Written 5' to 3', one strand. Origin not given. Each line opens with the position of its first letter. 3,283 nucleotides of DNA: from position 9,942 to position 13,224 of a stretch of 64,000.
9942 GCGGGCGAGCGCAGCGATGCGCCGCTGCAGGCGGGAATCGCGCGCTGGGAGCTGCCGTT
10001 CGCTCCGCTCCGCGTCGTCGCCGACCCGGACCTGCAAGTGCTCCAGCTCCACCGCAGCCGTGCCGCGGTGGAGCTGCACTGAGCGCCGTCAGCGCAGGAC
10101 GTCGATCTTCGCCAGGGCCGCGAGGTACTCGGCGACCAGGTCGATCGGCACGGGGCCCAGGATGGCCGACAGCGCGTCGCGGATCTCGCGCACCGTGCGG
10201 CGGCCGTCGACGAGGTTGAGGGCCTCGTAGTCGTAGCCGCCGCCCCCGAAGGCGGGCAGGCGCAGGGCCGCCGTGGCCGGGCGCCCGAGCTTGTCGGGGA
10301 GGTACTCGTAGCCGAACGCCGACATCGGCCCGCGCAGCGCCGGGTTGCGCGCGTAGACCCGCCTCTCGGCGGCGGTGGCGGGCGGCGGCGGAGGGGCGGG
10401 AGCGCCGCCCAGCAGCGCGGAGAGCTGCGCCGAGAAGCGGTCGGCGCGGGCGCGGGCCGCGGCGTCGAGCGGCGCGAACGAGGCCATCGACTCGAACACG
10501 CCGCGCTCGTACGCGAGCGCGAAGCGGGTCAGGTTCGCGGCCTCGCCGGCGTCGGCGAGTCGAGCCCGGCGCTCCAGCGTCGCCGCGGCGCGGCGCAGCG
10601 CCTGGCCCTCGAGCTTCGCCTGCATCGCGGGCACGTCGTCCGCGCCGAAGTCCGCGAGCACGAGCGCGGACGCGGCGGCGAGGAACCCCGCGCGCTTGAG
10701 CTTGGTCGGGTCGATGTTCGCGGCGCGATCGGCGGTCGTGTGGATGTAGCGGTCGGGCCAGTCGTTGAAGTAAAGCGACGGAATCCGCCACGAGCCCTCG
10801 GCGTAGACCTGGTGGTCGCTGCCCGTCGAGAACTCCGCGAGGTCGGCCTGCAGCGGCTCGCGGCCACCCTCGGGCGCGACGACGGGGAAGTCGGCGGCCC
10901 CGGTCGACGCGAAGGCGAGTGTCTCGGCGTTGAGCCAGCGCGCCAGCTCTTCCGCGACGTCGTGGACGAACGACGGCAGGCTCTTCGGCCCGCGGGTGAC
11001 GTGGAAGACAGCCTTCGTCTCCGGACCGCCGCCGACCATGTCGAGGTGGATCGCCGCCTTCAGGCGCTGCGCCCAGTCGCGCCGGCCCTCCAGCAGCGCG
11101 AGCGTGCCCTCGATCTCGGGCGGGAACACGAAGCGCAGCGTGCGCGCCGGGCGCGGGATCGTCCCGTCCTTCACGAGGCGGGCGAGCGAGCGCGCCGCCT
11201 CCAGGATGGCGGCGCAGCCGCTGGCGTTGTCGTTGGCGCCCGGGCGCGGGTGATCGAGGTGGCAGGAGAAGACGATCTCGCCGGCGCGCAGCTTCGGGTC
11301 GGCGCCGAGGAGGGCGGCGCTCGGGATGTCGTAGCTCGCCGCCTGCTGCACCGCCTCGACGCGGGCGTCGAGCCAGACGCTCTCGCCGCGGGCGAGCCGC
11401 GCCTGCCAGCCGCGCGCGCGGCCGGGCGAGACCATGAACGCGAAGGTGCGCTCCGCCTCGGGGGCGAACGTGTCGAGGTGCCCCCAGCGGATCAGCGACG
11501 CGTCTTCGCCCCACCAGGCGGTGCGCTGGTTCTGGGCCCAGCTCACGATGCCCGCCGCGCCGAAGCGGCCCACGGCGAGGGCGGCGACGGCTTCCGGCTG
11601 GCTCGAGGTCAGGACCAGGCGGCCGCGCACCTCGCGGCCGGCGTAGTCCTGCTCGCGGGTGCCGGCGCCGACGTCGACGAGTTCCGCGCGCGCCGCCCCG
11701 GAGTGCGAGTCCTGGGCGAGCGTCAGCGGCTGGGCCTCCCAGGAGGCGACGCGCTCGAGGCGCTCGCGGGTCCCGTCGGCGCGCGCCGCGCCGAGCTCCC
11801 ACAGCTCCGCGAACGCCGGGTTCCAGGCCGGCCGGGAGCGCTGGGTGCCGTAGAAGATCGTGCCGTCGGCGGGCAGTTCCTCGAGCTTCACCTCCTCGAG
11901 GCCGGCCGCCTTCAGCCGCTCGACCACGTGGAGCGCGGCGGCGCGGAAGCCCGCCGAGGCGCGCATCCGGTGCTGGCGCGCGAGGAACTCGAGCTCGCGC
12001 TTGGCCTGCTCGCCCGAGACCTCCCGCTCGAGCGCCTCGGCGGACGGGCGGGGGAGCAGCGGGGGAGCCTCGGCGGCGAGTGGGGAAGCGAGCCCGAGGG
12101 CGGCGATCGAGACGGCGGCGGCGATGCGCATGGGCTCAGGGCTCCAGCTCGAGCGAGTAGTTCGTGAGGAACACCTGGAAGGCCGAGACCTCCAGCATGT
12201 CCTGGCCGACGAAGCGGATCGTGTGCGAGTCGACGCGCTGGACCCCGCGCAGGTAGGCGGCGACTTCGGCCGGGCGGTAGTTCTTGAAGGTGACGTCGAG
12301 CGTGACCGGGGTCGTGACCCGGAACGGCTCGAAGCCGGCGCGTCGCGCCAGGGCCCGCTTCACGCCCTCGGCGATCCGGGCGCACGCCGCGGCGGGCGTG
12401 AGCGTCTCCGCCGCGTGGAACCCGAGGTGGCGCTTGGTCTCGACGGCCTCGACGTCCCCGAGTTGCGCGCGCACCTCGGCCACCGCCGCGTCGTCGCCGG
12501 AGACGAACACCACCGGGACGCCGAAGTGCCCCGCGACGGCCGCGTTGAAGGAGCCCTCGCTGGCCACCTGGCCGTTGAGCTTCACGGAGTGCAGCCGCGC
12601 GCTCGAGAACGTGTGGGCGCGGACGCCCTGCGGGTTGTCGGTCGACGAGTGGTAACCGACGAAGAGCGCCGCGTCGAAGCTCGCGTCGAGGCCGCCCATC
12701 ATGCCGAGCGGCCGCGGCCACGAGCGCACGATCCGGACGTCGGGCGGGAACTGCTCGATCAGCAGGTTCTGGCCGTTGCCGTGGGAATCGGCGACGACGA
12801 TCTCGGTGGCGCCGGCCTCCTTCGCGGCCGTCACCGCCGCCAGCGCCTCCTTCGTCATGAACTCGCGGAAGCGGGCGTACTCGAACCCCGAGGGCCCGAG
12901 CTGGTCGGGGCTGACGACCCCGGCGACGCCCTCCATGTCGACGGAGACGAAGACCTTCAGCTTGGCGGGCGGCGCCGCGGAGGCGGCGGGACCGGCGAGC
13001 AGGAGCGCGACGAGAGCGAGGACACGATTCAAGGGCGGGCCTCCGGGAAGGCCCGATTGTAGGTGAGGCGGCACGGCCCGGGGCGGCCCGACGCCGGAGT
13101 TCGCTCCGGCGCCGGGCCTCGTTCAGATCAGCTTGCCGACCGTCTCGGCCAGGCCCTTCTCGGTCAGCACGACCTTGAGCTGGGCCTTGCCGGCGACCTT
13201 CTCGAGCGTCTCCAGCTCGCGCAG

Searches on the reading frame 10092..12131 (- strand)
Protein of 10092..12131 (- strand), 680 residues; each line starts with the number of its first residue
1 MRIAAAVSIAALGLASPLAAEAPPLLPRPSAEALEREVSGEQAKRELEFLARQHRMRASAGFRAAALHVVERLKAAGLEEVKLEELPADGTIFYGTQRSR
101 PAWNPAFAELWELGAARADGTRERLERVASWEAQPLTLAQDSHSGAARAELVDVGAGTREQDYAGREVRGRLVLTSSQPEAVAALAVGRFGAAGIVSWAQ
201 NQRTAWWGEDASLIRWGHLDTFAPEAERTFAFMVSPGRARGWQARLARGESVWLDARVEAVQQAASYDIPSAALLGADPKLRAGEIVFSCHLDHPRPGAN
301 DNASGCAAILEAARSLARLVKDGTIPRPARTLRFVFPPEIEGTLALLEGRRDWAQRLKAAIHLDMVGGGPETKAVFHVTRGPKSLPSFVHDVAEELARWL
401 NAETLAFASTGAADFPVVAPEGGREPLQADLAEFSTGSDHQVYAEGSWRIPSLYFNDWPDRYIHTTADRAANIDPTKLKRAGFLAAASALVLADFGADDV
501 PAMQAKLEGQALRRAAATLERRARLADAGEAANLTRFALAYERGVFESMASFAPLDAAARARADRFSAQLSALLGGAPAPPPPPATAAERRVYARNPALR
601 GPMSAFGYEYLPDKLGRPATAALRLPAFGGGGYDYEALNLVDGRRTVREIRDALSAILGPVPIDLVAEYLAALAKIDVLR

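Call 4: search_protein_families(library=pfam, proteins=[window:10092-12131:-], max_evalue=0.01)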
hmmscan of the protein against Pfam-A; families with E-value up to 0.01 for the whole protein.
window:10092-12131:- (680 aa): 2 families
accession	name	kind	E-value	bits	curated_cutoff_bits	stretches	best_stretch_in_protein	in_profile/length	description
PF04389.22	Peptidase_M28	-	2e-20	73.8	21.3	1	283-487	12-191/193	Peptidase family M28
PF16254.10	DUF4910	-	8.2e-07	28.5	26.6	1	284-370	69-148/247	Domain of unknown function (DUF4910)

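Call 5: search_protein_families(library=ncbifam, proteins=[window:10092-12131:-], max_evalue=0.01)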
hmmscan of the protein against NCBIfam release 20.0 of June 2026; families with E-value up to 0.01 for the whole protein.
window:10092-12131:- (680 aa): 1 family
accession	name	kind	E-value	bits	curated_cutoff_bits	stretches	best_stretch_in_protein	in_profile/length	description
NF045908.1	AminopepLapALeg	equivalog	0.00048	19.1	600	1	266-367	188-290/396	aminopeptidase LapA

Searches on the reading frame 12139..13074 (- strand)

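Call 4: search_protein_families(library=pfam, proteins=[window:12139-13074:-], max_evalue=0.01)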
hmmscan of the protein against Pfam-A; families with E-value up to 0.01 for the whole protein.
window:12139-13074:- (312 aa): 1 family
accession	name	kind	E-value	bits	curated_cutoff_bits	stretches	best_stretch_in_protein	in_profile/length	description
PF04951.18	Peptidase_M55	-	3e-95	319.1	25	1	39-298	1-260/264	D-aminopeptidase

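Call 5: search_protein_families(library=ncbifam, proteins=[window:12139-13074:-], max_evalue=0.01)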
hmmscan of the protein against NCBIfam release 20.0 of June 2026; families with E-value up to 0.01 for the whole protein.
window:12139-13074:- (312 aa): 1 family
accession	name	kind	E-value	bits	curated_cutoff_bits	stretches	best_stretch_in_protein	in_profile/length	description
NF058634.1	AmiPeptDppABac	equivalog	4.5e-56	190.2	430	1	39-304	1-263/274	D-aminopeptidase DppA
